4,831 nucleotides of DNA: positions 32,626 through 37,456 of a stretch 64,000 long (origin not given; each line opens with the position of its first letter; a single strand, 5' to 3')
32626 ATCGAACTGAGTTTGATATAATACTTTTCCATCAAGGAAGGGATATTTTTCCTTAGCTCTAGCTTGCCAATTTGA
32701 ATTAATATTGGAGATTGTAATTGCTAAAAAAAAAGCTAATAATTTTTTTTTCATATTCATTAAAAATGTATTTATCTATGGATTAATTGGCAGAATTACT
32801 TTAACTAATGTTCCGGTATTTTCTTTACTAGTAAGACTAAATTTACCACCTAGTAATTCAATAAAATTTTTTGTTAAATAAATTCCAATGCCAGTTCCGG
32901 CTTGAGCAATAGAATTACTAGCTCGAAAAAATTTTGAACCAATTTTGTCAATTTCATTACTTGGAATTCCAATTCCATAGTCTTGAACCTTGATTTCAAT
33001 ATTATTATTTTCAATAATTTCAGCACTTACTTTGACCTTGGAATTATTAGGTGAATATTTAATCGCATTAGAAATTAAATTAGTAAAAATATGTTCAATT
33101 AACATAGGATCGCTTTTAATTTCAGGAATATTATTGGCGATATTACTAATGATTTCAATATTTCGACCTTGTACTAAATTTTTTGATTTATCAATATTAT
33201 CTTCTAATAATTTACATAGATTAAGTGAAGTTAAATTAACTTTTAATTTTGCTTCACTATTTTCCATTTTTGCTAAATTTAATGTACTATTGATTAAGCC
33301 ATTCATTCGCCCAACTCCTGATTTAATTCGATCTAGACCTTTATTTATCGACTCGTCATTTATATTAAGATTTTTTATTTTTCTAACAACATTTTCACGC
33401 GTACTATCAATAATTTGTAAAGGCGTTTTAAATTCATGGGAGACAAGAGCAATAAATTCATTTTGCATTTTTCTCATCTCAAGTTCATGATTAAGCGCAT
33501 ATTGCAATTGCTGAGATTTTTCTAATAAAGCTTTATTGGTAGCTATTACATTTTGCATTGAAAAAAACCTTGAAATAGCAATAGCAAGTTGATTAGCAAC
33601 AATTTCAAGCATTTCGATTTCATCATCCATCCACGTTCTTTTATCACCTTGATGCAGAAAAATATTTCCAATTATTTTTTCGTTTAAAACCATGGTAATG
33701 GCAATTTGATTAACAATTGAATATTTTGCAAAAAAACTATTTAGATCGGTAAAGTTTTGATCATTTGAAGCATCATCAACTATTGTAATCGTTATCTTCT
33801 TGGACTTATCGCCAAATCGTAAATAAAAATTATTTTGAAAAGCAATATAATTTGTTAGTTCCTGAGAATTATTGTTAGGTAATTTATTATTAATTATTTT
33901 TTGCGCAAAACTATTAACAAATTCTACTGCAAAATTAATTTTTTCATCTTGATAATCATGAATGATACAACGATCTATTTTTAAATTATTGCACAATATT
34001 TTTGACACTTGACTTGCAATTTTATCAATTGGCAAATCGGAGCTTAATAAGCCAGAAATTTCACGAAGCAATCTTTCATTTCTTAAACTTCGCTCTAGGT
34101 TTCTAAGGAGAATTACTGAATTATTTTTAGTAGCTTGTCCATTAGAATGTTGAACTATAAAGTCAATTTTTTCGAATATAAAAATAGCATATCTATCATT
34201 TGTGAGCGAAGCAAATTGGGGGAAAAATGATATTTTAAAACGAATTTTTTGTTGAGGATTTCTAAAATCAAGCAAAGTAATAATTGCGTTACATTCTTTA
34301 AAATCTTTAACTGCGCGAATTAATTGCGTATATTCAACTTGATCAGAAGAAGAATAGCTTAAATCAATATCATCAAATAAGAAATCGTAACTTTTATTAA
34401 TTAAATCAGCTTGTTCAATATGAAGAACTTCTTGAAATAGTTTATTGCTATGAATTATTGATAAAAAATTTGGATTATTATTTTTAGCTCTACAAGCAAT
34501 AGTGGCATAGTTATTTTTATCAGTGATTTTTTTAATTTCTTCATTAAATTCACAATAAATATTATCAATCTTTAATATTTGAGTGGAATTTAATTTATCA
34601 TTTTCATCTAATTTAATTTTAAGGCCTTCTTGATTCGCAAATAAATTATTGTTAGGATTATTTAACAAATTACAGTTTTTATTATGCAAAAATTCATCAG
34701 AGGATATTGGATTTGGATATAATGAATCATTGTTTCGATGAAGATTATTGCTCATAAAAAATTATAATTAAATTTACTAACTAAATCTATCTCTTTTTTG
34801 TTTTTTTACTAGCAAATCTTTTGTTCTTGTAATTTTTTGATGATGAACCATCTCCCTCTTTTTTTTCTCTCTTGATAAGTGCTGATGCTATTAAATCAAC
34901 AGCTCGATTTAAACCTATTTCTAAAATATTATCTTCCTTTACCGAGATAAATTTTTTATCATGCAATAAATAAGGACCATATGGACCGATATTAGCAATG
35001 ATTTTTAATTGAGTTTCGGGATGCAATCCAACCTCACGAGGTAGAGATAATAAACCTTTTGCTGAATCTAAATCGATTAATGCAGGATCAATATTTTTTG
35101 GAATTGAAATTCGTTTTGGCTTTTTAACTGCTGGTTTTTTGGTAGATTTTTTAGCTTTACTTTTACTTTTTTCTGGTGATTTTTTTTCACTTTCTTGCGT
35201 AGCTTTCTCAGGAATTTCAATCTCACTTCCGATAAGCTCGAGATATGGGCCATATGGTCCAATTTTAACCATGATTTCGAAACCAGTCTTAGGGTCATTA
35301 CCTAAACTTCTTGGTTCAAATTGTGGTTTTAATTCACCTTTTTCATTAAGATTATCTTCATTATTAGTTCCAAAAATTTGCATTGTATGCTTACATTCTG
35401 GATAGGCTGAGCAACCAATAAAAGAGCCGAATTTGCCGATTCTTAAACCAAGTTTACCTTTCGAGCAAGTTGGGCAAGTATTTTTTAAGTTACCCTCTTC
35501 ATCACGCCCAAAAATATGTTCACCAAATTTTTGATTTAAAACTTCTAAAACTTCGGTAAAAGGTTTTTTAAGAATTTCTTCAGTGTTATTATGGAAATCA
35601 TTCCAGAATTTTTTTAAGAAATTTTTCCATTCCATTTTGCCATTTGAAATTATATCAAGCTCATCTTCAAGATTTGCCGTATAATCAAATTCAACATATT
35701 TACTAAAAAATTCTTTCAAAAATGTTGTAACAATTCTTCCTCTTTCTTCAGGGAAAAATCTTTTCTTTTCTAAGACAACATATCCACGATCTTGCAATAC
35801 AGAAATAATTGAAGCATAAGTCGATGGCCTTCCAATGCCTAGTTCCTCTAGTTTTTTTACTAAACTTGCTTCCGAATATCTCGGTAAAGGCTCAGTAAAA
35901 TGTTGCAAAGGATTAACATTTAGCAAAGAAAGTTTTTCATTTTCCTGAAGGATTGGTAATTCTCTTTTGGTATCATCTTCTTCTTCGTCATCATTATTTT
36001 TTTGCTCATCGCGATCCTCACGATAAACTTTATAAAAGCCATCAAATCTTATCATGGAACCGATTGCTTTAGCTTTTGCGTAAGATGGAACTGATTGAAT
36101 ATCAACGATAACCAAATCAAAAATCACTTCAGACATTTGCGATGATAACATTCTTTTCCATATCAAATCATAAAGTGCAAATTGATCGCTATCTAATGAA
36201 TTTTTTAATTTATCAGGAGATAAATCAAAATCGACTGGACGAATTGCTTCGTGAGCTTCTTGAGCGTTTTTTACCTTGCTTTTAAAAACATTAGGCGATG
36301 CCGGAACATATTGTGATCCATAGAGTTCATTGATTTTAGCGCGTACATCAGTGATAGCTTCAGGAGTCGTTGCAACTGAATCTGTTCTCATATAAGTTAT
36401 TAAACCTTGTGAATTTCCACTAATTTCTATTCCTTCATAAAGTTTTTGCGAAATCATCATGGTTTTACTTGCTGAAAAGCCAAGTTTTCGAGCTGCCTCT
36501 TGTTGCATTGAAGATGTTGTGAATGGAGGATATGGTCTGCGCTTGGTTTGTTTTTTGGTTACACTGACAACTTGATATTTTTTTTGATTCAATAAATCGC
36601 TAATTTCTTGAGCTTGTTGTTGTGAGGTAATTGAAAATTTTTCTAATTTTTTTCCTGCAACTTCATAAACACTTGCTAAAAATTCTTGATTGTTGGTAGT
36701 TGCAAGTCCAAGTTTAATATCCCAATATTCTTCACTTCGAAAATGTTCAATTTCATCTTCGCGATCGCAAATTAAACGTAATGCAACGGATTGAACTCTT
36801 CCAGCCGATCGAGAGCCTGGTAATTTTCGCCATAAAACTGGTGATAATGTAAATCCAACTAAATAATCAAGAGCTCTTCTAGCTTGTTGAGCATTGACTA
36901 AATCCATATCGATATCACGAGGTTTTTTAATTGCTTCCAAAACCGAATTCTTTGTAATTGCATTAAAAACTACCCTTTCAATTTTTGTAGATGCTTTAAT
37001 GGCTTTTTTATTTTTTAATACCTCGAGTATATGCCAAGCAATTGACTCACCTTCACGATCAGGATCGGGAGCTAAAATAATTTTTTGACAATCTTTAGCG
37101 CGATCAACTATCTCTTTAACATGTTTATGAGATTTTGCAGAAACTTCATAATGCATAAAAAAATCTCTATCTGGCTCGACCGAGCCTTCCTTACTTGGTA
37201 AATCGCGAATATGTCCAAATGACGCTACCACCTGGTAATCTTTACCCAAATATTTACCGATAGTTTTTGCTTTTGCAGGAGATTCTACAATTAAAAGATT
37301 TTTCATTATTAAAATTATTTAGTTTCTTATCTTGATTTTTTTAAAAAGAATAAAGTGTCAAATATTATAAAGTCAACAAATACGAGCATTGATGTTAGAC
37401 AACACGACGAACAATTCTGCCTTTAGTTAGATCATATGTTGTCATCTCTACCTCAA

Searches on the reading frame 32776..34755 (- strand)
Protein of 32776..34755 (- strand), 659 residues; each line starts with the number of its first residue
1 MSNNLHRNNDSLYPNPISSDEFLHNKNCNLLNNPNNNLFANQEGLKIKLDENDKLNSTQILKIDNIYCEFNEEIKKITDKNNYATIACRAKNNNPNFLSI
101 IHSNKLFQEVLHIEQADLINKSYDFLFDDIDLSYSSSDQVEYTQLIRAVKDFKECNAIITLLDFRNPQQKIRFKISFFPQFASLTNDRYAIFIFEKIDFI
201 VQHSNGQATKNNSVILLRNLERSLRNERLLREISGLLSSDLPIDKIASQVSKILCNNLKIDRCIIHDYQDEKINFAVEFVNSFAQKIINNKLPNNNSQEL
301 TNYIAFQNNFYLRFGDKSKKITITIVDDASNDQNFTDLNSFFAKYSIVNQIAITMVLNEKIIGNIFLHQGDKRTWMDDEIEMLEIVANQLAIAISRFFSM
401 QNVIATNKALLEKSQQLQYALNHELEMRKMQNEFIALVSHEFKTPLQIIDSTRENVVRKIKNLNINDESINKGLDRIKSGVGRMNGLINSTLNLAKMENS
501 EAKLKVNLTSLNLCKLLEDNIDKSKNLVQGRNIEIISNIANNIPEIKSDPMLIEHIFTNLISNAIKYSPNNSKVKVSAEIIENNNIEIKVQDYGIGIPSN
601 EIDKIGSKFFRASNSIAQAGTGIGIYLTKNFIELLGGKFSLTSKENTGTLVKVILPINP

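Call 22: search_protein_families(library=pfam, proteins=[window:32776-34755:-], max_evalue=0.00001)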
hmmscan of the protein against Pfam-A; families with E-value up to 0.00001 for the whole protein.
window:32776-34755:- (659 aa): 4 families
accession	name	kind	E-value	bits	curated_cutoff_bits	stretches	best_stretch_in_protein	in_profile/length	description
PF02518.31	HATPase_c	-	9.1e-25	87.7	26.4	1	549-657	2-109/111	Histidine kinase-, DNA gyrase B-, and HSP90-like ATPase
PF01590.32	GAF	-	4.2e-10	40.7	22.4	1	243-394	2-133/133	GAF domain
PF00512.31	HisKA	-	2.1e-09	37.7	26.9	1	431-499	2-65/66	His Kinase A (phospho-acceptor) domain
PF13492.12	GAF_3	-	9.8e-08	32.9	27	1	243-396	2-129/129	GAF domain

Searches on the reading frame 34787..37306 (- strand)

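Call 22: search_protein_families(library=pfam, proteins=[window:34787-37306:-], max_evalue=0.00001)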
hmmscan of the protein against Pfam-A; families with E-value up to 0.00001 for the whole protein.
window:34787-37306:- (839 aa): 4 families
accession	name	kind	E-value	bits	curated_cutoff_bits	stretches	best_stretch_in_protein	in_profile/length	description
PF01131.25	Topoisom_bac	-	2.2e-119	399.6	35.1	1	132-565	2-411/411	DNA topoisomerase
PF01751.28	Toprim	-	2.8e-21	75.9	23.1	1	4-117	2-96/96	Toprim domain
PF13368.11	Toprim_C_rpt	-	6.9e-20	71.2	22.3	2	762-810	1-50/57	Topoisomerase C-terminal repeat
PF01396.24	Zn_ribbon_Top1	-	4.1e-12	46.1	32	1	609-643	2-35/39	Topoisomerase DNA binding C4 zinc finger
